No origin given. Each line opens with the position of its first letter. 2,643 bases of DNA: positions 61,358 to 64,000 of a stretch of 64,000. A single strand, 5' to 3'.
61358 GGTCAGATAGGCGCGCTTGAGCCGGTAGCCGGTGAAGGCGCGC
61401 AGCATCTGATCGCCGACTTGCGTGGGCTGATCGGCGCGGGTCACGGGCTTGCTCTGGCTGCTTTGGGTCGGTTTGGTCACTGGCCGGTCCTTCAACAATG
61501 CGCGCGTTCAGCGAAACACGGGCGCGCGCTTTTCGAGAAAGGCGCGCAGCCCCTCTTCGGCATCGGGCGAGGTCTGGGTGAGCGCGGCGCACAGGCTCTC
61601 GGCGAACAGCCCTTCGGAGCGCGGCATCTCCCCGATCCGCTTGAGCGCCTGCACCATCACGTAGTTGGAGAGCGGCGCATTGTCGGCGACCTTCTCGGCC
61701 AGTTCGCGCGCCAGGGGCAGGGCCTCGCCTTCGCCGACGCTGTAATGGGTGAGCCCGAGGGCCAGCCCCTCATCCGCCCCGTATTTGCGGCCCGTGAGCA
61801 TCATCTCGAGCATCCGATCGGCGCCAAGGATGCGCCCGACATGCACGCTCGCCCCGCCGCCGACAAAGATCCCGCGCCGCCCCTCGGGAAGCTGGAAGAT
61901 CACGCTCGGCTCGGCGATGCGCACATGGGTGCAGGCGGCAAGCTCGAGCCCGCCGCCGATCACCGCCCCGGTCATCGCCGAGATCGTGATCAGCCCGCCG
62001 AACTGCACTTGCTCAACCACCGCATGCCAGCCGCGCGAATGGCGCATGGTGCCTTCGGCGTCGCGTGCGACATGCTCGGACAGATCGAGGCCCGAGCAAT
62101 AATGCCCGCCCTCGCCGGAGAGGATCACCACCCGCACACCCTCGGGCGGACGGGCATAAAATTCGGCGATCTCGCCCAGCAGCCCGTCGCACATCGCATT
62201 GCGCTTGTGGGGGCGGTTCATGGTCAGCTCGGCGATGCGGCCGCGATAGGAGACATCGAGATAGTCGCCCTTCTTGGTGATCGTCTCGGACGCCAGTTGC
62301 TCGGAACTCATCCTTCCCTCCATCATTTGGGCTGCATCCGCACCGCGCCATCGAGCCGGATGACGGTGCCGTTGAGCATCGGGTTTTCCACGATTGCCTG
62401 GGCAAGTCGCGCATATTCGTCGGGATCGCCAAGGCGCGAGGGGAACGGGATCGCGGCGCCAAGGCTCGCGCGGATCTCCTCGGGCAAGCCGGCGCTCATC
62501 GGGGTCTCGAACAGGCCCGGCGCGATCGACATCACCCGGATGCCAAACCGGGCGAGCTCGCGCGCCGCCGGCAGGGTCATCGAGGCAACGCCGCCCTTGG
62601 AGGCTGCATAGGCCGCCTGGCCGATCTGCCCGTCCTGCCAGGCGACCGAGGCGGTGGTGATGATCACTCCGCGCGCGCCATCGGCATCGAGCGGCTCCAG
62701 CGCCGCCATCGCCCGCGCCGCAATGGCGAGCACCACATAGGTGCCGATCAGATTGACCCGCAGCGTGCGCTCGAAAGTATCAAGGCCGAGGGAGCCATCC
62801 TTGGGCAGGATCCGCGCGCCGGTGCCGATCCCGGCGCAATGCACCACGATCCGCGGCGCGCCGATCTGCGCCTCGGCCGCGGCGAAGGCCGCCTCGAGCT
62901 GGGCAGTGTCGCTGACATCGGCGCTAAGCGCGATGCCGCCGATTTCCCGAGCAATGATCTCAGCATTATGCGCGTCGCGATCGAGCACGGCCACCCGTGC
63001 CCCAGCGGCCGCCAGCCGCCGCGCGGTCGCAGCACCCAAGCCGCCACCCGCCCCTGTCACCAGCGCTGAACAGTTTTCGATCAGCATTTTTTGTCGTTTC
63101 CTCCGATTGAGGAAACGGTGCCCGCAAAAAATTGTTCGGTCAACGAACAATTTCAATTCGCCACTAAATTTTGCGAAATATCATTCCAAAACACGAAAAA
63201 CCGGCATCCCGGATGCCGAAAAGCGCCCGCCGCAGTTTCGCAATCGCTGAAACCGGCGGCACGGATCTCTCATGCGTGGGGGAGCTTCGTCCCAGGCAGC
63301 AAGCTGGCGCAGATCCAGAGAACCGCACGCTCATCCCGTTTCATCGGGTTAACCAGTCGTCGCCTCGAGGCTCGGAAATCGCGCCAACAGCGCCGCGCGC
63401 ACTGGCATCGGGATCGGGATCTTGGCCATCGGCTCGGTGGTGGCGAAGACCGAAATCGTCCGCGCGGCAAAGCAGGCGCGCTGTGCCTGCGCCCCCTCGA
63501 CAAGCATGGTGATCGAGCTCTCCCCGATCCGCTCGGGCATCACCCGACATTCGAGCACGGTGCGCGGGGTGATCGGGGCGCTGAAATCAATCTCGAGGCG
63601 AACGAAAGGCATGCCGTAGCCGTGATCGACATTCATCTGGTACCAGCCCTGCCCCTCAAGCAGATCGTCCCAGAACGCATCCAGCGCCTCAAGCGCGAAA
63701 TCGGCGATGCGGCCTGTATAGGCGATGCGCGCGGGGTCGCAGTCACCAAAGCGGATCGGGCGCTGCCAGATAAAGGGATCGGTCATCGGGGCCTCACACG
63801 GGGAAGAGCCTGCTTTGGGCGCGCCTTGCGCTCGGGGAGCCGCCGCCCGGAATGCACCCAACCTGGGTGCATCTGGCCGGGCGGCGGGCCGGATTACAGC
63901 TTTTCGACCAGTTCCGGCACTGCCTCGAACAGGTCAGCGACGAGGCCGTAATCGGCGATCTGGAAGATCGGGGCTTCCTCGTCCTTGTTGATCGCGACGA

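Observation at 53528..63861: TRAP transporter + Fcs-like ligase / hydratase / SDR / thioesterase / MarR cluster: probable CoA-dependent beta-oxidative hydroxycinnamate (ferulate/p-coumarate) catabolism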

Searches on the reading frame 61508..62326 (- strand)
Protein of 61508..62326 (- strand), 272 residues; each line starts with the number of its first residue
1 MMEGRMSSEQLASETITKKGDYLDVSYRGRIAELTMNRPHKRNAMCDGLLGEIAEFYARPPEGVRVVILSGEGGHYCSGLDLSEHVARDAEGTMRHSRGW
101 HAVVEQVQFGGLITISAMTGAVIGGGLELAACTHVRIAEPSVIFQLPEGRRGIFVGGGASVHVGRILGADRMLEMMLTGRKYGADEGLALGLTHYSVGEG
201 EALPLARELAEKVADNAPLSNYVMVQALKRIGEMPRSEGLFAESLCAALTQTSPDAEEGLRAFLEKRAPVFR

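Call 4: search_protein_families(library=pfam, proteins=[window:61508-62326:-])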
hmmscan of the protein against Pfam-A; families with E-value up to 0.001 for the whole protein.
window:61508-62326:- (272 aa): 2 families
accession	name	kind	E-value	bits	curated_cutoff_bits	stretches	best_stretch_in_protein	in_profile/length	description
PF00378.25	ECH_1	-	2.8e-39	135.4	27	1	30-271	5-248/251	Enoyl-CoA hydratase/isomerase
PF16113.10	ECH_2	-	1.9e-18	67.5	27.2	1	33-211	3-186/335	Enoyl-CoA hydratase/isomerase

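Call 5: search_protein_families(library=ncbifam, proteins=[window:61508-62326:-])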
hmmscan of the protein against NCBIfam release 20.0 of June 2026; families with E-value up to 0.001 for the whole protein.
window:61508-62326:- (272 aa): 68 families (the best 25 are shown)
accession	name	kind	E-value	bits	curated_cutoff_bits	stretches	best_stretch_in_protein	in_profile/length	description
NF006013.0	PRK08150.1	subfamily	4e-97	324.6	232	1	21-268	6-253/259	crotonase/enoyl-CoA hydratase family protein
NF051848.1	EnCoAHydtEchA19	equivalog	5.2e-48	163.8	400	1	25-272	4-256/258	enoyl-CoA hydratase EchA19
NF005864.0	PRK07799.1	equivalog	4.8e-43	147.2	316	1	19-272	6-264/266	crotonase/enoyl-CoA hydratase family protein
NF005803.0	PRK07658.1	equivalog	9.9e-38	130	313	1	22-272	3-255/257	enoyl-CoA hydratase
NF006100.0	PRK08252.1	subfamily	4.8e-37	127.9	282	1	23-271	5-251/254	crotonase/enoyl-CoA hydratase family protein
NF005073.0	PRK06495.1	subfamily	1.3e-35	123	296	1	24-271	7-254/257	enoyl-CoA hydratase/isomerase family protein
NF005802.0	PRK07657.1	equivalog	8.4e-35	120.5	363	1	30-271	13-257/260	enoyl-CoA hydratase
NF004781.0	PRK06127.1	subfamily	1.1e-34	120.3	291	1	16-272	6-267/269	enoyl-CoA hydratase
NF004796.0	PRK06144.1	subfamily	8.7e-33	113.9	272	1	18-271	5-259/262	enoyl-CoA hydratase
NF004840.0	PRK06190.1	equivalog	6e-32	111.3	253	1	22-253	5-238/260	enoyl-CoA hydratase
NF005126.0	PRK06563.1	subfamily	1.1e-31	110.2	261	1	23-272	9-261/263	crotonase/enoyl-CoA hydratase family protein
NF042430.2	EnCoAhydt_DpgD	equivalog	1.4e-31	109.9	400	1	28-271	4-255/258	enoyl-CoA-hydratase DpgD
NF006699.0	PRK09245.1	subfamily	5.2e-31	107.9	354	1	22-271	4-263/266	crotonase/enoyl-CoA hydratase family protein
NF007239.0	PRK09674.1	equivalog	1.3e-30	106.7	371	1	27-272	10-255/257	2,3-dehydroadipyl-CoA hydratase PaaF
NF046063.1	oxepin_alt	equivalog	1.9e-30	106.2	300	1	25-269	4-253/254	oxepin-CoA hydrolase, alternative type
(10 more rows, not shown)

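Call 58: search_solved_structures(query=window:61508-62326:-, max_evalue=1e-25)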
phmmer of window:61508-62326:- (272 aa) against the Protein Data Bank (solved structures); distinct sequences matched with E-value up to 1e-25: 12.
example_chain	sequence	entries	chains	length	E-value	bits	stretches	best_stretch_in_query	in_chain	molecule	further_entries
3hin_A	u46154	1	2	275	1.7e-65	224.7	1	24-268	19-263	Putative 3-hydroxybutyryl-CoA dehydratase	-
4izb_A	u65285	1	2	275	3.9e-59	203.9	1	18-269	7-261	Enoyl-CoA hydratase/isomerase family protein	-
4izc_A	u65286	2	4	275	2.7e-58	201.1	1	18-269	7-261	Enoyl-CoA hydratase/isomerase family protein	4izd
5zai_A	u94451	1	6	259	3.6e-34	122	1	24-272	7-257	3-hydroxypropionyl-coenzyme A dehydratase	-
3rsi_A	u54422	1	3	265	1.3e-33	120.2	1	25-269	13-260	Putative enoyl-CoA hydratase/isomerase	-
5jbx_A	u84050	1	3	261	1.4e-31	113.6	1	25-272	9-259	3-hydroxybutyryl-CoA dehydratase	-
5jbw_A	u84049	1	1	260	1.4e-31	113.6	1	25-272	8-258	3-hydroxybutyryl-CoA dehydratase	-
6wyi_A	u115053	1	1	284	6.7e-31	111.3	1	22-271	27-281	EchA19, enoyl-CoA hydratase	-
4f47_A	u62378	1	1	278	7.7e-29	104.6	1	22-271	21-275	Enoyl-CoA hydratase EchA19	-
9qwv_A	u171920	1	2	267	8.5e-29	104.4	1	25-272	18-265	Enoyl-CoA hydratase, mitochondrial, putative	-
6lvp_A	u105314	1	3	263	2.1e-28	103.1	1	30-271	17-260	Enoyl-CoA hydratase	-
4fzw_A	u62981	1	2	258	2.7e-26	96.2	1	23-272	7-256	2,3-dehydroadipyl-CoA hydratase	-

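Call 66: search_solved_structures(query=window:61508-62326:-, max_evalue=1e-55, show_alignments=2)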
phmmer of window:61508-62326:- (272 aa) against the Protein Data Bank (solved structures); distinct sequences matched with E-value up to 1e-55: 3.
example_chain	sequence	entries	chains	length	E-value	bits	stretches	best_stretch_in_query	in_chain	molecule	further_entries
3hin_A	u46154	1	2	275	1.7e-65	224.7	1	24-268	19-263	Putative 3-hydroxybutyryl-CoA dehydratase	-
4izb_A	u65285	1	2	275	3.9e-59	203.9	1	18-269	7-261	Enoyl-CoA hydratase/isomerase family protein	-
4izc_A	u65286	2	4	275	2.7e-58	201.1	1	18-269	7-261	Enoyl-CoA hydratase/isomerase family protein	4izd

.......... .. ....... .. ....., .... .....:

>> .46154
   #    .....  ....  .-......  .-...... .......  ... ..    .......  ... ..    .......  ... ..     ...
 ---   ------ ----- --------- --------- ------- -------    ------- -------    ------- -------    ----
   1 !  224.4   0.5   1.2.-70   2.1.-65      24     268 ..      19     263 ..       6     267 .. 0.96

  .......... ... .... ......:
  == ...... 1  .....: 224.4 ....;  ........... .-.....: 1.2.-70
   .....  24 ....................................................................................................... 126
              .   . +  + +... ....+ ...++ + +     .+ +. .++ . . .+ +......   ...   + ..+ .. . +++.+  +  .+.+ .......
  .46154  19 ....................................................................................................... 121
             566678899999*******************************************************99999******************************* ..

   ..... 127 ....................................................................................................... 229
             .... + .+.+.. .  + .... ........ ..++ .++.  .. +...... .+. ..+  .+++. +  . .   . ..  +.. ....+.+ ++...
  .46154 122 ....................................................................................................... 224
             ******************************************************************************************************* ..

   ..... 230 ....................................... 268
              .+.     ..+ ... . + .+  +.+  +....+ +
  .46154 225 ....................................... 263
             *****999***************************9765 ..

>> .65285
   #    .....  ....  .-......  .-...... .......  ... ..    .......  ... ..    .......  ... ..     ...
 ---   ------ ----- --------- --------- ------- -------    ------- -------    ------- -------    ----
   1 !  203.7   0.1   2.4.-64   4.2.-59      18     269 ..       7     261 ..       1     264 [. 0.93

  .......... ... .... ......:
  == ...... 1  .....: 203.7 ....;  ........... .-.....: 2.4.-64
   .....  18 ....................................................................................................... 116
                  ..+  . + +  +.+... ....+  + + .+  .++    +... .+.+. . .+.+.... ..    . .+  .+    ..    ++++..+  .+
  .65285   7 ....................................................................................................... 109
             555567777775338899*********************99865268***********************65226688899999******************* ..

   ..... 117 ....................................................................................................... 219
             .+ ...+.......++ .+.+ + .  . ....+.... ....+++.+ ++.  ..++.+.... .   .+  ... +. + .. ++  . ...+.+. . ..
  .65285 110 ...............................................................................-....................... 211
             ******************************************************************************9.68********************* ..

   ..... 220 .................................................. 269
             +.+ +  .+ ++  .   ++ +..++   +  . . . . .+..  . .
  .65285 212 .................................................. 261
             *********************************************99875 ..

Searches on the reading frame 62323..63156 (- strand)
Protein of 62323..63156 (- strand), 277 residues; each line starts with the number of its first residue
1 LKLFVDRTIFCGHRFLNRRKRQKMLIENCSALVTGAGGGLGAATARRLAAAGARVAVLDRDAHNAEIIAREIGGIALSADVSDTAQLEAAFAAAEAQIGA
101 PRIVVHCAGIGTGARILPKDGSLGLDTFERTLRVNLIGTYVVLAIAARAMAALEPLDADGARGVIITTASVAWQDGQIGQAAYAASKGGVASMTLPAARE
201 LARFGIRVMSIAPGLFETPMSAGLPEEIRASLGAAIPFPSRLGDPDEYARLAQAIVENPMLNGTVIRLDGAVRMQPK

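Call 4: search_protein_families(library=pfam, proteins=[window:62323-63156:-])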
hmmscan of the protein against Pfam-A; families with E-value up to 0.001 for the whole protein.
window:62323-63156:- (277 aa): 4 families
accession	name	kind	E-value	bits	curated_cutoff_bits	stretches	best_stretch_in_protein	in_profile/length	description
PF00106.31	adh_short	-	6.1e-42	143.7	26.6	1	31-226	3-192/195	short chain dehydrogenase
PF13561.12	adh_short_C2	-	8.7e-37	127.4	27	1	35-270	1-233/236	Enoyl-(Acyl carrier protein) reductase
PF08659.16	KR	-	6.2e-08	33.2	22.6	1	31-213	3-175/180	KR domain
PF01370.27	Epimerase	-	3.2e-07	30.4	20.9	1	31-147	1-103/240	NAD dependent epimerase/dehydratase family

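Call 5: search_protein_families(library=ncbifam, proteins=[window:62323-63156:-])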
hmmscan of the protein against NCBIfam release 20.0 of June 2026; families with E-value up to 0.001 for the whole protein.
window:62323-63156:- (277 aa): 219 families (the best 25 are shown)
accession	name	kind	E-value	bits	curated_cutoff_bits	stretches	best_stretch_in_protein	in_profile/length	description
NF006072.0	PRK08217.1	subfamily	4.3e-49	167.6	298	1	25-274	2-253/253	3-ketoacyl-(acyl-carrier-protein) reductase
NF004198.0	PRK05653.1-3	equivalog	8.2e-44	149.9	296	1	26-271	5-245/248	3-oxoacyl-ACP reductase FabG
NF005559.1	PRK07231.1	subfamily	1.8e-39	135.7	215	1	27-272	3-247/249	glucose 1-dehydrogenase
TIGR01830.1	3oxo_ACP_reduc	equivalog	5.3e-39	134.3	297.75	1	31-271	1-237/239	3-oxoacyl-[acyl-carrier-protein] reductase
NF009466.0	PRK12826.1-2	subfamily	5.1e-36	124.4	222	1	28-272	3-244/248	3-oxoacyl-ACP reductase FabG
NF052558.1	MBtsdlDhBudC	equivalog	5e-34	118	270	1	28-272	3-241/250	meso-2,3-butanediol dehydrogenase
NF004791.0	PRK06138.1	equivalog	1.6e-33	116.1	312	1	30-272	7-249/252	SDR family oxidoreductase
NF004203.0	PRK05653.2-4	subfamily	3.8e-33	115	313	1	26-222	4-196/260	3-oxoacyl-ACP reductase FabG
NF040605.2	mycolic_FabG1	exception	2.3e-31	109.5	420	1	30-274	3-231/233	3-oxoacyl-ACP reductase FabG1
NF053701.1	CsHdxCHCADhChcB2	equivalog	3.8e-31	108.5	350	1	28-271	3-241/245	cis-4-hydroxycyclohexanecarboxylate dehydrogenase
NF005067.0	PRK06484.1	equivalog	5.4e-31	107.7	713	1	31-272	12-251/524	short chain dehydrogenase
NF004713.0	PRK06057.1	equivalog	6.4e-31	107.7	404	1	26-223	7-196/257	3-oxoacyl-ACP reductase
TIGR01829.1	AcAcCoA_reduct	subfamily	8.8e-31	107.4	302.1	1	31-255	3-221/242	acetoacetyl-CoA reductase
NF004197.0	PRK05653.1-1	equivalog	1.4e-30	106.7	332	1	25-274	4-248/249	3-oxoacyl-ACP reductase FabG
NF042966.1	AcAcCoAred_PhaB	equivalog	1.6e-30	106.5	436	1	26-271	6-237/240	acetoacetyl-CoA reductase PhaB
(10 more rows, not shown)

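Call 59: search_solved_structures(query=window:62323-63087:-, max_evalue=1e-35)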
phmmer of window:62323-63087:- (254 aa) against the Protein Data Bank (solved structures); distinct sequences matched with E-value up to 1e-35: 16.
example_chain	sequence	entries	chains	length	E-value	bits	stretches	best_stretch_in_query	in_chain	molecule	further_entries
4xgn_A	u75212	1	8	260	5e-78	265.4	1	7-254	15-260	3-hydroxyacyl-CoA dehydrogenase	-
4o5o_A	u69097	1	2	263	1.1e-77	264.3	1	1-253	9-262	3-hydroxyacyl-CoA dehydrogenase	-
4pn3_A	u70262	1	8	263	5.4e-77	262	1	1-253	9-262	3-hydroxyacyl-CoA dehydrogenase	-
3tpc_A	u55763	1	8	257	2.7e-74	253.2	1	8-254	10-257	Short chain alcohol dehydrogenase-related dehydrogenase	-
3tl3_A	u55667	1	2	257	1.2e-73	251.1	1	3-254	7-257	Short-chain type dehydrogenase/reductase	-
1u7t_A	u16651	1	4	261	2.7e-70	240.1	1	5-253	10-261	3-hydroxyacyl-CoA dehydrogenase type II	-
1uay_A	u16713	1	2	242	3.6e-70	239.7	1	7-254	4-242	Type II 3-hydroxyacyl-CoA dehydrogenase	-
2o23_A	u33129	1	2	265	2.5e-69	236.9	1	5-253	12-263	HADH2 protein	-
1so8_A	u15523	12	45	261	2.8e-69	236.8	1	5-253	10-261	3-hydroxyacyl-CoA dehydrogenase type II | 3-hydroxyacyl-CoA dehydrogenase type-2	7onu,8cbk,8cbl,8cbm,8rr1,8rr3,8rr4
8cbo_A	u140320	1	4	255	2.8e-69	236.8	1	5-253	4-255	3-hydroxyacyl-CoA dehydrogenase type-2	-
1e6w_A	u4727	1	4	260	7.4e-69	235.4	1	5-253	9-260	SHORT CHAIN 3-HYDROXYACYL-COA DEHYDROGENASE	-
1e3s_A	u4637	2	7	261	7.4e-69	235.4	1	5-253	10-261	SHORT CHAIN 3-HYDROXYACYL-COA DEHYDROGENASE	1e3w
6ujk_A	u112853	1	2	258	1.2e-68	234.7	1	4-254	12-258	Uncharacterized oxidoreductase Rv1144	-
1e3w_A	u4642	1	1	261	1.7e-68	234.2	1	5-253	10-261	SHORT CHAIN 3-HYDROXYACYL-COA DEHYDROGENASE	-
7n09_A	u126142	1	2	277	5.5e-57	196.6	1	7-251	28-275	3-hydroxyacyl-CoA dehydrogenase type-2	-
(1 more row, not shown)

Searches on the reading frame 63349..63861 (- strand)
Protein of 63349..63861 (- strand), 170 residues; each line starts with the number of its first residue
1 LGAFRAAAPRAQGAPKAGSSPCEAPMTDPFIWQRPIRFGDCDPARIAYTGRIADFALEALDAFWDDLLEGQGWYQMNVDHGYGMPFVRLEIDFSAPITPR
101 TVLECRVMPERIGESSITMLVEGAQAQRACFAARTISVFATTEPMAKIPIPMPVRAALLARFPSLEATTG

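Call 4: search_protein_families(library=pfam, proteins=[window:63349-63861:-])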
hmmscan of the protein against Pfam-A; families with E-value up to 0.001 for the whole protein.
window:63349-63861:- (170 aa): 2 families
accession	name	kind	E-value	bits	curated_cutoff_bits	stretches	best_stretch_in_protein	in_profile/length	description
PF13279.12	4HBT_2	-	5.1e-08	33.8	25.5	1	37-158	2-122/122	Thioesterase-like superfamily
PF03061.28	4HBT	-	9.3e-05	23.1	20.6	1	81-126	28-73/79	Thioesterase superfamily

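Call 5: search_protein_families(library=ncbifam, proteins=[window:63349-63861:-])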
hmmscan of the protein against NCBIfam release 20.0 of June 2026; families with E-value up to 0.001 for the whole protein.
window:63349-63861:- (170 aa): 0 families

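Call 44: search_solved_structures(query=window:63349-63786:-, max_evalue=0.01)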
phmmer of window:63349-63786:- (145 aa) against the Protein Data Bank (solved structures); distinct sequences matched with E-value up to 0.01: 3.
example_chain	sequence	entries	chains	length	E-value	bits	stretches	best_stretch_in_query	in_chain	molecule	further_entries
2oaf_A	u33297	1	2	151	9.3e-35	123.1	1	5-138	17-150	Thioesterase superfamily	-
3ck1_A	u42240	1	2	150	0.00082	22.8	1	10-142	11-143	Putative thioesterase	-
2hx5_A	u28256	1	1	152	0.0083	19.5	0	6-117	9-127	Hypothetical protein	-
